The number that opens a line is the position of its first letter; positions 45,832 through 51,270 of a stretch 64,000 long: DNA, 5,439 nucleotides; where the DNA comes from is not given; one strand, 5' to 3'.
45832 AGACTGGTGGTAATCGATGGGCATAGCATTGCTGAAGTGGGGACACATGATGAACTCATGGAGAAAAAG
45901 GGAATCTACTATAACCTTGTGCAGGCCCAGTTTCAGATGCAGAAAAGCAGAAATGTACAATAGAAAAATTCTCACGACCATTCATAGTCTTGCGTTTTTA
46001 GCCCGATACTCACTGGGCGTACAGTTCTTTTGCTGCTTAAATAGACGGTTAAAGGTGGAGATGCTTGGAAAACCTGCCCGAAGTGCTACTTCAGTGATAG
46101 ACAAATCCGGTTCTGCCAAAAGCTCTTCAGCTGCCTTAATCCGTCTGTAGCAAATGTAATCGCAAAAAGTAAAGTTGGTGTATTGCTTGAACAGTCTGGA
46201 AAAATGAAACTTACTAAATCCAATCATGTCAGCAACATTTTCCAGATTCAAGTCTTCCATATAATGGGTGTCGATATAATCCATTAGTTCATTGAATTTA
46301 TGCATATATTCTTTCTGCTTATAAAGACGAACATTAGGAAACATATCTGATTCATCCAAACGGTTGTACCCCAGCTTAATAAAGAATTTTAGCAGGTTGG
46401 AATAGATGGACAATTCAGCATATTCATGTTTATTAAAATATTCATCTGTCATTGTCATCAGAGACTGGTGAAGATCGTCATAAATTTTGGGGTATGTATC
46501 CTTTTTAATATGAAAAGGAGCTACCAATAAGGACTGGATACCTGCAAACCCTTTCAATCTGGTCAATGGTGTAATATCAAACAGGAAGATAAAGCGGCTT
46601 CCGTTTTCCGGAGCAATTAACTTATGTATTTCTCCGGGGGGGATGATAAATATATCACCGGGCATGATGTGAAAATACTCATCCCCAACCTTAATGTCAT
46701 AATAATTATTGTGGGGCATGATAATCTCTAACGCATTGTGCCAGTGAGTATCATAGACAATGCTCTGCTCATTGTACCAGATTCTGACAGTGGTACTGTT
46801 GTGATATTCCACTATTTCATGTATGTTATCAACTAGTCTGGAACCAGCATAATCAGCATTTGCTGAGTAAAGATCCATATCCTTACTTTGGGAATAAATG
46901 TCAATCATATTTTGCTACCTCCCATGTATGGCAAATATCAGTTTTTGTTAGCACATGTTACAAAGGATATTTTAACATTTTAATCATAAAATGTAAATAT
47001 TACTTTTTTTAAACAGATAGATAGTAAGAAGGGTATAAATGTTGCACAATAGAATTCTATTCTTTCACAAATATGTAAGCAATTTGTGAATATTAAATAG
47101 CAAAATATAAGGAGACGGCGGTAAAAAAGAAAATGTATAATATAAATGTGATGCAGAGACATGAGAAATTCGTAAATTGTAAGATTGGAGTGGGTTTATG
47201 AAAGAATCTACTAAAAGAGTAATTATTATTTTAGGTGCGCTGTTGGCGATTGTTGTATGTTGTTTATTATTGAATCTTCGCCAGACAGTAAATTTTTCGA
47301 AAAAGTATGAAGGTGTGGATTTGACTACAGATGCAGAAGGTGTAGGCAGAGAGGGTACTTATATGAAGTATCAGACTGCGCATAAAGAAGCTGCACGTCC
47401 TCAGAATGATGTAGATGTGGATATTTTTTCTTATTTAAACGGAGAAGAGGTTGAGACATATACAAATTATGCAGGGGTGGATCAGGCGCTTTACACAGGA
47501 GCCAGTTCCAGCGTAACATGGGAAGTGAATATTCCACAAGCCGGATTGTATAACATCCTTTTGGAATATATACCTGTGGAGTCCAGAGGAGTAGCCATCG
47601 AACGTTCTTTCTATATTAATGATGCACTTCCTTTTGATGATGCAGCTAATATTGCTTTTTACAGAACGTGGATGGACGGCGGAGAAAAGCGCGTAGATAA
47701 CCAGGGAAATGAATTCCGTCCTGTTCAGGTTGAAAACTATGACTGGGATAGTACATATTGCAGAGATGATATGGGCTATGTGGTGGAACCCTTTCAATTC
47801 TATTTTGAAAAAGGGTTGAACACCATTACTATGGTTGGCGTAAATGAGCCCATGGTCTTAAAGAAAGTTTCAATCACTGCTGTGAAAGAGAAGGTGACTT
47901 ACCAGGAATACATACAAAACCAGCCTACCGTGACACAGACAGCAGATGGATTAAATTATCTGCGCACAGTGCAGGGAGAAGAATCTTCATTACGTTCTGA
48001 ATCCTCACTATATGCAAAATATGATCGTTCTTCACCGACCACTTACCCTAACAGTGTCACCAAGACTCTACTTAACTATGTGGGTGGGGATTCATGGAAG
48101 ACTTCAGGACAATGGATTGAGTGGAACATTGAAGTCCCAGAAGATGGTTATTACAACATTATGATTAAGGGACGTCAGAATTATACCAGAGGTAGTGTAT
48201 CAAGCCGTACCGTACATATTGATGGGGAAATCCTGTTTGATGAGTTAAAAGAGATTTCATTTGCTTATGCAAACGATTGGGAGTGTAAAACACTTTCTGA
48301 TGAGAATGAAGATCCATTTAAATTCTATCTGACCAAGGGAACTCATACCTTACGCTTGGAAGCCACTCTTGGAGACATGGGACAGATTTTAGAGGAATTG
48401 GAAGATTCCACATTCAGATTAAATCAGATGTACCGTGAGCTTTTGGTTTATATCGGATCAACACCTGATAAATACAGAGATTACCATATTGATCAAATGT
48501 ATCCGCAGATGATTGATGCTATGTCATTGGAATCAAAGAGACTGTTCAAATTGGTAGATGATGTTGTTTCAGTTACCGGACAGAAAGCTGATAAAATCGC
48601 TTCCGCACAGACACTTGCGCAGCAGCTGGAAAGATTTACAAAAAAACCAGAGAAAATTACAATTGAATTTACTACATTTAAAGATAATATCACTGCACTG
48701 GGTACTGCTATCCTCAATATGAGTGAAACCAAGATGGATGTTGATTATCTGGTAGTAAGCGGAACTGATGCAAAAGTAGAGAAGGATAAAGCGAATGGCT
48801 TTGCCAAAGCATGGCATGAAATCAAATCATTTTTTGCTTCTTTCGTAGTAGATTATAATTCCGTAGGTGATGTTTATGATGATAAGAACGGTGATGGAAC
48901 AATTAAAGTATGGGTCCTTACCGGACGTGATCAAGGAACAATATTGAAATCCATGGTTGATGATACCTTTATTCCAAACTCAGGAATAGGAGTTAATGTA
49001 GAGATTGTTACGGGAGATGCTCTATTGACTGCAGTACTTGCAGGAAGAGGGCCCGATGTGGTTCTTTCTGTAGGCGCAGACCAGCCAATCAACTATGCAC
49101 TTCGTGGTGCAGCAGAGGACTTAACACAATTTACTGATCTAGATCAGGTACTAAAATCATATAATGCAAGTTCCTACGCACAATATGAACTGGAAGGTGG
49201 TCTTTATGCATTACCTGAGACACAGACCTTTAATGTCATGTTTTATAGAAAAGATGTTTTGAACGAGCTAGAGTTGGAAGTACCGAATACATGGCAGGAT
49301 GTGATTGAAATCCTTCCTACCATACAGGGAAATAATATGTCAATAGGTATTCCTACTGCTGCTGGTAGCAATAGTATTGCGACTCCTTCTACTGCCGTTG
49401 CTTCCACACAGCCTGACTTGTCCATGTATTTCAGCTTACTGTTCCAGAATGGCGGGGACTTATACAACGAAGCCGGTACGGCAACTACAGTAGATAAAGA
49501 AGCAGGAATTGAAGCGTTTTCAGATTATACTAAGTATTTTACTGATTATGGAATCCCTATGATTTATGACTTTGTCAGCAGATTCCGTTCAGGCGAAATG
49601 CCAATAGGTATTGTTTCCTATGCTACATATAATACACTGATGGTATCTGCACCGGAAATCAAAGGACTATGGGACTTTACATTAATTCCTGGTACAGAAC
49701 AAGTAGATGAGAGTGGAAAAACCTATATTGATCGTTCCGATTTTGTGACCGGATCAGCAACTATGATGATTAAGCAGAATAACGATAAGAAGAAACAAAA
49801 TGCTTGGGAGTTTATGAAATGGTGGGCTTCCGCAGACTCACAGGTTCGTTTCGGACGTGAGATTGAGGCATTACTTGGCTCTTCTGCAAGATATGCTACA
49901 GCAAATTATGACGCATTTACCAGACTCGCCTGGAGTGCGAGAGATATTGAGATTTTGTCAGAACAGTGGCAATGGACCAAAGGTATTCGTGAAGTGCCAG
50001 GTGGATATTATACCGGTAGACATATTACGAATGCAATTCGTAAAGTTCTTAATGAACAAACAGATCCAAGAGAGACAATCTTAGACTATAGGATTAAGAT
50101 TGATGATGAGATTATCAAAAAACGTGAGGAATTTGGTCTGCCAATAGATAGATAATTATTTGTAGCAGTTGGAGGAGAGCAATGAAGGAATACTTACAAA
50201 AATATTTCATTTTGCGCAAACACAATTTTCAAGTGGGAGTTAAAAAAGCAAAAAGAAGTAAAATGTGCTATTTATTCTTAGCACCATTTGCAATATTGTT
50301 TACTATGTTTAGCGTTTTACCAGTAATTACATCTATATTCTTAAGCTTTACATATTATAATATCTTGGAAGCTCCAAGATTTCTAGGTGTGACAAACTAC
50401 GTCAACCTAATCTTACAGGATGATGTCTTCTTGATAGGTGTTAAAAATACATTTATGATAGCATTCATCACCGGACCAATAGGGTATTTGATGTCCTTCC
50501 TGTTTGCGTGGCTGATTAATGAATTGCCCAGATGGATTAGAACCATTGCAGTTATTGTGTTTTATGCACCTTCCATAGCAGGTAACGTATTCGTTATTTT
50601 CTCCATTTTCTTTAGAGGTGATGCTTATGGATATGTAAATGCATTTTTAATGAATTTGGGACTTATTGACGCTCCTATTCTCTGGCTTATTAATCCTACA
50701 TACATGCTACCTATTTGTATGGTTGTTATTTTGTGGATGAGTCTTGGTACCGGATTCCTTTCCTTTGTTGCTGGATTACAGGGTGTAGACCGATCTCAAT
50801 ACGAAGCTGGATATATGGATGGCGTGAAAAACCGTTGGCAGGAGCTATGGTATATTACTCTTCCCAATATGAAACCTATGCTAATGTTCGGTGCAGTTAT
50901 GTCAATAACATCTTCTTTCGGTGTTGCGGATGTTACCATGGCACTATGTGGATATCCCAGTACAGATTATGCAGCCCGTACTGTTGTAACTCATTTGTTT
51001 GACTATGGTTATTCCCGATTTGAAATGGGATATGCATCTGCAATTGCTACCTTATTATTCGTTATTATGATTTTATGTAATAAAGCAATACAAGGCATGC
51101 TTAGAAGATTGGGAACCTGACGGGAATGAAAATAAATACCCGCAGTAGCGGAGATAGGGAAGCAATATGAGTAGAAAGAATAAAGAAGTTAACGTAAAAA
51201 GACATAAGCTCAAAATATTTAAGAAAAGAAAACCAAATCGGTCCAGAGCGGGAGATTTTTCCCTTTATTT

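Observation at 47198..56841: Uncharacterised cell-surface module (giant CBM-bearing SBP + NHL propeller + Yip1 + DUF5696-like protein) embedded in a sugar ABC importer operon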

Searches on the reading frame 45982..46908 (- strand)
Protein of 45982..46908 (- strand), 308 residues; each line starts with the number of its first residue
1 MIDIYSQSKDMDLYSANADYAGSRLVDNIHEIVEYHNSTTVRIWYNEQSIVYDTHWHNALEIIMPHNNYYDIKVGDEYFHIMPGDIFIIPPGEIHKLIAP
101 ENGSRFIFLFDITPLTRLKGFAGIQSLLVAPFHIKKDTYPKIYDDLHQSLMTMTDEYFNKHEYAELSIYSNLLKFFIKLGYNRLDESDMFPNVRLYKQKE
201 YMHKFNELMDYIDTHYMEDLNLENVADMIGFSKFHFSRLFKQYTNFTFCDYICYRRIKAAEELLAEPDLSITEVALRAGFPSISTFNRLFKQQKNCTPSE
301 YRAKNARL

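Call 3: search_protein_families(library=pfam, proteins=[window:45982-46908:-], max_evalue=0.01)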
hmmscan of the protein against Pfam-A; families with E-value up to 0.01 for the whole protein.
window:45982-46908:- (308 aa): 4 families
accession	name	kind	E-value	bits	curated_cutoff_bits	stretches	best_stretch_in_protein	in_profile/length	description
PF12833.13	HTH_18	-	6.6e-24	84.4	33.6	1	226-303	2-79/80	Helix-turn-helix domain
PF00165.29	HTH_AraC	-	2.6e-23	82.1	26.6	2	268-302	8-41/42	Bacterial regulatory helix-turn-helix proteins, AraC family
PF02311.25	AraC_binding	-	3e-06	27.5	21.1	1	50-131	14-95/135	AraC-like ligand binding domain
PF07883.17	Cupin_2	-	0.0029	17.7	27.2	1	55-103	14-62/70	Cupin domain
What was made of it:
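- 45982..46908 (-): Divergent AraC-family regulator (cupin-type sensor domain plus two HTH motifs). Probable regulator of the operon. Pfam HTH_18, HTH_AraC and AraC_binding (call 3).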

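Call 67: search_protein_families(library=ncbifam, proteins=[window:45982-46908:-], max_evalue=0.001)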
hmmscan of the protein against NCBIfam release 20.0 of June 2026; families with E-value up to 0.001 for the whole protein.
window:45982-46908:- (308 aa): 32 families (the best 25 are shown)
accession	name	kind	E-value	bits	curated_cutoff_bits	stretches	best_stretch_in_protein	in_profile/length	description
NF047455.1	TF_Staph_AryK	equivalog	9.4e-30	103.5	850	1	53-305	16-259/759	transcriptional regulator AryK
NF047788.1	TransRegPocR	equivalog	3.8e-24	85.5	500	1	193-305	179-291/296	transcriptional regulator PocR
NF007584.0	PRK10219.1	equivalog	1.4e-19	70.5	174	1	205-303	7-105/107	superoxide response transcriptional regulator SoxS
NF007693.0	PRK10371.1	equivalog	6.4e-19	68.3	253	1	36-303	30-298/309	transcriptional regulator MelR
NF012144.2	ramA_TF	equivalog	1.1e-17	64.4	180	1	206-305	8-107/108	RamA family antibiotic efflux transcriptional regulator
NF012228.1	RobA_TF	equivalog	1.3e-17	64.3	380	1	206-304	6-104/286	MDR efflux pump AcrAB transcriptional activator RobA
NF011701.0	PRK15121.1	equivalog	2.8e-16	59.9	426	1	206-304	8-106/289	MDR efflux pump AcrAB transcriptional activator RobA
NF007860.0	PRK10572.1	equivalog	4.1e-16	58.7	208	1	197-306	177-286/292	arabinose operon transcriptional regulator AraC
NF006902.0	PRK09393.1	equivalog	1.9e-15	56.9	425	1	200-305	217-322/327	transcriptional regulator FtrA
NF007243.0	PRK09685.1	equivalog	1e-13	51.4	199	1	197-304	192-301/303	transcriptional regulator FeaR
NF008564.0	PRK11511.1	equivalog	2.6e-13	50.2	202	1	207-305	13-111/127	MDR efflux pump AcrAB transcriptional activator MarA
TIGR04094.1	adjacent_YSIRK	equivalog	3.6e-13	49.2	200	1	197-302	279-383/383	YSIRK-targeted surface antigen transcriptional regulator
NF010028.0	PRK13503.1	equivalog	3.9e-13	49.4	288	1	198-305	166-273/278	HTH-type transcriptional activator RhaS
NF049932.1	TranspRegBtr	equivalog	5.3e-13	48.3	900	1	194-305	155-266/531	bacillibactin transport transcriptional regulator Btr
NF012198.0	MarA_TF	equivalog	5.6e-13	49.1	250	1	207-305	13-111/124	MDR efflux pump AcrAB transcriptional activator MarA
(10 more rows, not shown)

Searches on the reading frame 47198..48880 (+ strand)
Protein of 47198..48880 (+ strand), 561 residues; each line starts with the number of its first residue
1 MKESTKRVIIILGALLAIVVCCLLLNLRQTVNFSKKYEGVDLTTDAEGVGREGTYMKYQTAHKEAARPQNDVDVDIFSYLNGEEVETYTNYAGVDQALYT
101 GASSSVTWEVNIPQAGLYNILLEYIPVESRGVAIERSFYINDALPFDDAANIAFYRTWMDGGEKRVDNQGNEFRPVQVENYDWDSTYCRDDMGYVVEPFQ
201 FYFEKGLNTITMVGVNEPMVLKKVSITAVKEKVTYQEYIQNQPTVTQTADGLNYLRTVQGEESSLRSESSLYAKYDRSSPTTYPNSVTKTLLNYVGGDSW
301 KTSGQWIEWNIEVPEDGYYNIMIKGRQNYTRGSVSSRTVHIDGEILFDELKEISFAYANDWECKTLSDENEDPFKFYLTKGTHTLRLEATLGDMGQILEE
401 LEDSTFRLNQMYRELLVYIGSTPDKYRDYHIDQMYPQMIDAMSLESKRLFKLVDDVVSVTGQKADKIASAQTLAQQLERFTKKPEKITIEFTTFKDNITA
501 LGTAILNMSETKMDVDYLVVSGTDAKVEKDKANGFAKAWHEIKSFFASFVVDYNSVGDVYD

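Call 43: search_solved_structures(query=A3, max_evalue=1, show_alignments=0)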
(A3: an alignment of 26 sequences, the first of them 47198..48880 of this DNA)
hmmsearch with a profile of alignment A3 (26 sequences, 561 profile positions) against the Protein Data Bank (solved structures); distinct sequences matched with E-value up to 1: 4.
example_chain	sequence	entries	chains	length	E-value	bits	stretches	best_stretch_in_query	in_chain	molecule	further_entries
5x7g_A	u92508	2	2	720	4.2e-07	32.3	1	285-406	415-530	Cycloisomaltooligosaccharide glucanotransferase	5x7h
2w47_A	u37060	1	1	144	0.031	16.2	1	91-176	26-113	LIPOLYTIC ENZYME, G-D-S-L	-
2w1w_A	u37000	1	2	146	0.034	16.1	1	91-175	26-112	LIPOLYTIC ENZYME, G-D-S-L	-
2vzp_A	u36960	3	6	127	0.16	13.8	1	91-127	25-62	EXO-BETA-D-GLUCOSAMINIDASE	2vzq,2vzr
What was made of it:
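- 47198..50155 (+): Giant 985-aa solute-binding protein. It has an N-terminal TM anchor (residues 8-26), two CBM35/CBM6-like modules (about 81-230 and 285-406), a helical region (about 407-560) and an SBP_bac_1 domain (581-882). An N-terminal profile matches the CBM35 of 5x7g at E 4e-7 (call 43).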

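Call 44: search_protein_families(library=pfam, alignment_id=A3, max_evalue=1)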
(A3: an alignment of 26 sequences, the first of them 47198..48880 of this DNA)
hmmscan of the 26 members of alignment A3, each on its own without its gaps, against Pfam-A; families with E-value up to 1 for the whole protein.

A. member 1, window:47198-48880:+ (561 aa): 4 families
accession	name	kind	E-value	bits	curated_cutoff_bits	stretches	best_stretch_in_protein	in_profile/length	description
PF16990.11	CBM_35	-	1.4e-07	32.2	28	2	81-124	11-56/121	Carbohydrate binding module (family 35)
PF25275.1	Golvesin_C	-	1.3e-05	25.7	31.6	2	100-130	37-67/132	Golvesin C-terminal domain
PF24715.1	YxiF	-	0.041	14.4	25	1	442-519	23-103/140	YxiF protein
PF10046.14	BLOC1_2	-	0.33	11.8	33.4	0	462-511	31-80/96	Biogenesis of lysosome-related organelles complex-1 subunit 2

B. families by the number of members that match (of 26 scanned): 25 families
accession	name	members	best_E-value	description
PF25275.1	Golvesin_C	26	5.1e-06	Golvesin C-terminal domain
PF16990.11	CBM_35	25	1.3e-08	Carbohydrate binding module (family 35)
PF24715.1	YxiF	9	0.024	YxiF protein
PF01042.26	Ribonuc_L-PSP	6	0.00058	Endoribonuclease L-PSP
PF17829.7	GH115_C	6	0.00062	Glycosyl hydrolase family 115 C-terminal domain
PF23815.1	DUF7186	3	0.16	Family of unknown function (DUF7186)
PF03422.21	CBM_6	2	5.2e-06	Carbohydrate binding module (family 6)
PF08066.17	PMC2NT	2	0.015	PMC2NT (NUC016) domain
PF04151.21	PPC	2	0.032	Bacterial pre-peptidase C-terminal domain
PF18573.7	BclA_C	1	0.0025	BclA C-terminal domain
PF16411.10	SusF_SusE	1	0.011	Outer membrane protein SusF_SusE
PF08769.17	Spo0A_C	1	0.022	Sporulation initiation factor Spo0A C terminal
PF06008.19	Laminin_I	1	0.029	Laminin Domain I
PF23203.1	KIF21A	1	0.031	KIF21A-like domain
PF21220.3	RecQ-1-like_HTH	1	0.046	RecQ-1-like, helix-turn-helix domain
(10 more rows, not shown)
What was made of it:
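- Checked: The N-terminal half of the large SBP holds two CBM35/CBM6-like modules and a helical region (calls 43, 44).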

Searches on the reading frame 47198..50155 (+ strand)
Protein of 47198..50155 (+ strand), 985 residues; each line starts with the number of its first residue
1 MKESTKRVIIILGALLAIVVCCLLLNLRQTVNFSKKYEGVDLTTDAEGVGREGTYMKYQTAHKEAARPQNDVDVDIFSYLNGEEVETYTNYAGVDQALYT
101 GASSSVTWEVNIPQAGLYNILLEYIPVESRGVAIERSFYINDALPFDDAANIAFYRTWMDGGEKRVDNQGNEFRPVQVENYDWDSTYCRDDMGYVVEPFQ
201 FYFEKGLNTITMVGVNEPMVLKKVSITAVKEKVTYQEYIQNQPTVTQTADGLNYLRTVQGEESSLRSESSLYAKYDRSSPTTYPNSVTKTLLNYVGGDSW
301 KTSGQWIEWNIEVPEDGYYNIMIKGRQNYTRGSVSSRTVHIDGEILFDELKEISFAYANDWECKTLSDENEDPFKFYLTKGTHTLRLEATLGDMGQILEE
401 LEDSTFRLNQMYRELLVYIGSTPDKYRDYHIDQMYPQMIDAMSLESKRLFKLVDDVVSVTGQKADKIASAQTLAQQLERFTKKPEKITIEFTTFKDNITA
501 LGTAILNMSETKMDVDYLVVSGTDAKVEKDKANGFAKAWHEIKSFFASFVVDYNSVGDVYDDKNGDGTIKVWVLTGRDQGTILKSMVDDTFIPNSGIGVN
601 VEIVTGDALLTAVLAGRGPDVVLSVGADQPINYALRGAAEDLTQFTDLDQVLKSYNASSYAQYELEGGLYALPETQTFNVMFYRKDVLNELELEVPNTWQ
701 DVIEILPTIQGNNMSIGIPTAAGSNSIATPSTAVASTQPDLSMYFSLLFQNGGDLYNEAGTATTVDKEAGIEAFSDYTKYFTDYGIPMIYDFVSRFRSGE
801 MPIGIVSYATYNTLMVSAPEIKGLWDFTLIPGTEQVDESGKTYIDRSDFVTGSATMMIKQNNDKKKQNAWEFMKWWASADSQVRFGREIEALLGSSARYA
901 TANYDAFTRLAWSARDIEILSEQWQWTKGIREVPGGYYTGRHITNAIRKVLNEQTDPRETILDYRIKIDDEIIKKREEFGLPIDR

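Call 3: search_protein_families(library=pfam, proteins=[window:47198-50155:+], max_evalue=0.01)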
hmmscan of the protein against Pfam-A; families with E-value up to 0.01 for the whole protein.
window:47198-50155:+ (985 aa): 4 families
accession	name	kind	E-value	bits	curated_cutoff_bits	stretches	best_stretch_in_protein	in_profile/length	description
PF01547.30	SBP_bac_1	-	7.9e-24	85.6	26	1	581-882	8-306/307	Bacterial extracellular solute-binding protein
PF13416.11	SBP_bac_8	-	5e-22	79.4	27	1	607-884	26-251/279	Bacterial extracellular solute-binding protein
PF16990.11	CBM_35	-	5.2e-07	30.4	28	0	81-124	11-56/121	Carbohydrate binding module (family 35)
PF25275.1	Golvesin_C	-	3.7e-05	24.2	31.6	0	100-130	37-67/132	Golvesin C-terminal domain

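Call 4: search_protein_families(library=ncbifam, proteins=[window:47198-50155:+], max_evalue=0.01)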
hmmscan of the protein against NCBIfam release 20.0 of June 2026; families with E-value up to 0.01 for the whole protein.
window:47198-50155:+ (985 aa): 2 families
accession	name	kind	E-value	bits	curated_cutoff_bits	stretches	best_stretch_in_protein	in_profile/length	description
NF053763.1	ABCarbgalBndGanS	equivalog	0.00035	19.5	700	1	615-701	88-168/420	galactooligosaccharide ABC transporter substrate-binding protein GanS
TIGR03851.1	chitin_NgcE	equivalog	0.0066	15.4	399.65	0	613-712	88-196/450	N-acetylglucosamine/diacetylchitobiose ABC transporter substrate-binding protein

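Call 7: search_solved_structures(query=window:47198-50155:+, max_evalue=0.1)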
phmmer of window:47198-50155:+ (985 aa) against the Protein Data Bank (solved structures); distinct sequences matched with E-value up to 0.1: 23.
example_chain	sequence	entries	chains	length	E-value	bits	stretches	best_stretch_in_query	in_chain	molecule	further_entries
5ysb_A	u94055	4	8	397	9.9e-10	40.2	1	567-886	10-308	Lin1841 protein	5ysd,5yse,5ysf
5f7v_A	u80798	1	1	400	8.2e-09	37.2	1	569-786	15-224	Lmo0181 protein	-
2hfb_A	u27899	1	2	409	5e-08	34.6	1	563-712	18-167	Sugar ABC transporter, sugar-binding protein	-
6pql_A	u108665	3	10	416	5e-08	34.6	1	563-712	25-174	ABC transporter sugar-binding protein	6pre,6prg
2hq0_A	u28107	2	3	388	8e-07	30.6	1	601-712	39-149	Sugar ABC transporter, sugar-binding protein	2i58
2heu_A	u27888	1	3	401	8.1e-07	30.6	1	597-712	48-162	Sugar ABC transporter, sugar-binding protein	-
6hur_A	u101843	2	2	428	2.6e-06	28.9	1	619-703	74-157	ABC transporter substrate-binding protein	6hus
4r9f_A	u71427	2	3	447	2.6e-05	25.6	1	608-702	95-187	MBP1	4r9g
7ehp_A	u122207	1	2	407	0.00023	22.5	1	608-710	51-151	chitin oligosaccahride binding protein NagB1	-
3quf_A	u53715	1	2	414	0.00032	22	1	610-714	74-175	Extracellular solute-binding protein, family 1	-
3uor_A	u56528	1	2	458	0.00058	21.1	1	565-710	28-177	ABC transporter sugar binding protein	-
4g68_A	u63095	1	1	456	0.0014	19.9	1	568-713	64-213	ABC transporter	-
4g68_B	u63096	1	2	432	0.0014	19.9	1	568-713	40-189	ABC transporter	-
3vxb_A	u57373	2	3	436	0.0039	18.4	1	609-706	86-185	Putative sugar-binding lipoprotein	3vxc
3jzj_A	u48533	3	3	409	0.0043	18.3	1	661-775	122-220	Acarbose/maltose binding protein GacH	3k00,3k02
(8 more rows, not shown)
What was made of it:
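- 47198..50155 (+): The SBP domain matches oligosaccharide-binding proteins 5ysb and 5f7v (call 7).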

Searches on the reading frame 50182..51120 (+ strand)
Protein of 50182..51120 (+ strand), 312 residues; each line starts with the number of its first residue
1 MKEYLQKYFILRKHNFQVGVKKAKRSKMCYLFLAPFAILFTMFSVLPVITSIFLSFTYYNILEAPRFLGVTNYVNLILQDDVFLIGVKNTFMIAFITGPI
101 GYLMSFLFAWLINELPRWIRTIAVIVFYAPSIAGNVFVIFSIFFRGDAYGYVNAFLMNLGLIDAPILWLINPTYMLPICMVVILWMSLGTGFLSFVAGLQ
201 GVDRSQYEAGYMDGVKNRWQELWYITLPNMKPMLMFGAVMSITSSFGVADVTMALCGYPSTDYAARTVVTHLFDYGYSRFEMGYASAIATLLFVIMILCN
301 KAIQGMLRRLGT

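Call 3: search_protein_families(library=pfam, proteins=[window:50182-51120:+], max_evalue=0.01)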
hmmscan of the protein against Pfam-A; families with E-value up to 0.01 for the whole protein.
window:50182-51120:+ (312 aa): 1 family
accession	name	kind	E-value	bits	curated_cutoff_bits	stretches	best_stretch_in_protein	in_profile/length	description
PF00528.27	BPD_transp_1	-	2.2e-14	54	26.4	1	113-308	14-179/184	Binding-protein-dependent transport system inner membrane component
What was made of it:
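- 50182..51120 (+): PermA, a CUT1 ABC permease with six TM helices and an EAA-type loop (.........). Pfam BPD_transp_1 (call 3).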

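Call 4: search_protein_families(library=ncbifam, proteins=[window:50182-51120:+], max_evalue=0.01)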
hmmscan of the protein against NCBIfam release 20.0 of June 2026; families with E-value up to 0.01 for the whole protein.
window:50182-51120:+ (312 aa): 8 families
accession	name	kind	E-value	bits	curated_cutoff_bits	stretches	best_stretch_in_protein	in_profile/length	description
NF040931.1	ABC_arch_GlcT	equivalog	3.7e-13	49.8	360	1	37-297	5-261/278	glucose ABC transporter permease GlcT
NF007852.0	PRK10561.1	equivalog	2e-11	44.3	335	1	25-298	10-279/295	sn-glycerol-3-phosphate ABC transporter permease UgpA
NF007044.0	PRK09497.1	equivalog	1.3e-10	41.3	348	1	32-297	14-268/285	spermidine/putrescine ABC transporter permease PotB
NF007963.0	PRK10683.1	equivalog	1.4e-05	24.6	489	1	28-298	40-300/317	putrescine ABC transporter permease PotH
TIGR00969.1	3a0106s02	subfamily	5e-05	22.9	240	1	69-298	46-261/272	sulfate ABC transporter permease subunit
TIGR02140.1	permease_CysW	equivalog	9.5e-05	22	329.1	1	50-298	13-247/261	sulfate ABC transporter permease subunit CysW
NF008208.0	PRK10971.1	equivalog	0.00046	19.8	415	1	71-311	45-271/277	sulfate/thiosulfate ABC transporter permease CysT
NF008620.0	PRK11602.1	equivalog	0.0046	16.2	442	0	69-307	49-276/291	sulfate/thiosulfate ABC transporter permease CysW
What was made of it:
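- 50182..51120 (+): Nearest NCBIfam models are UgpA and GlcT (call 4).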
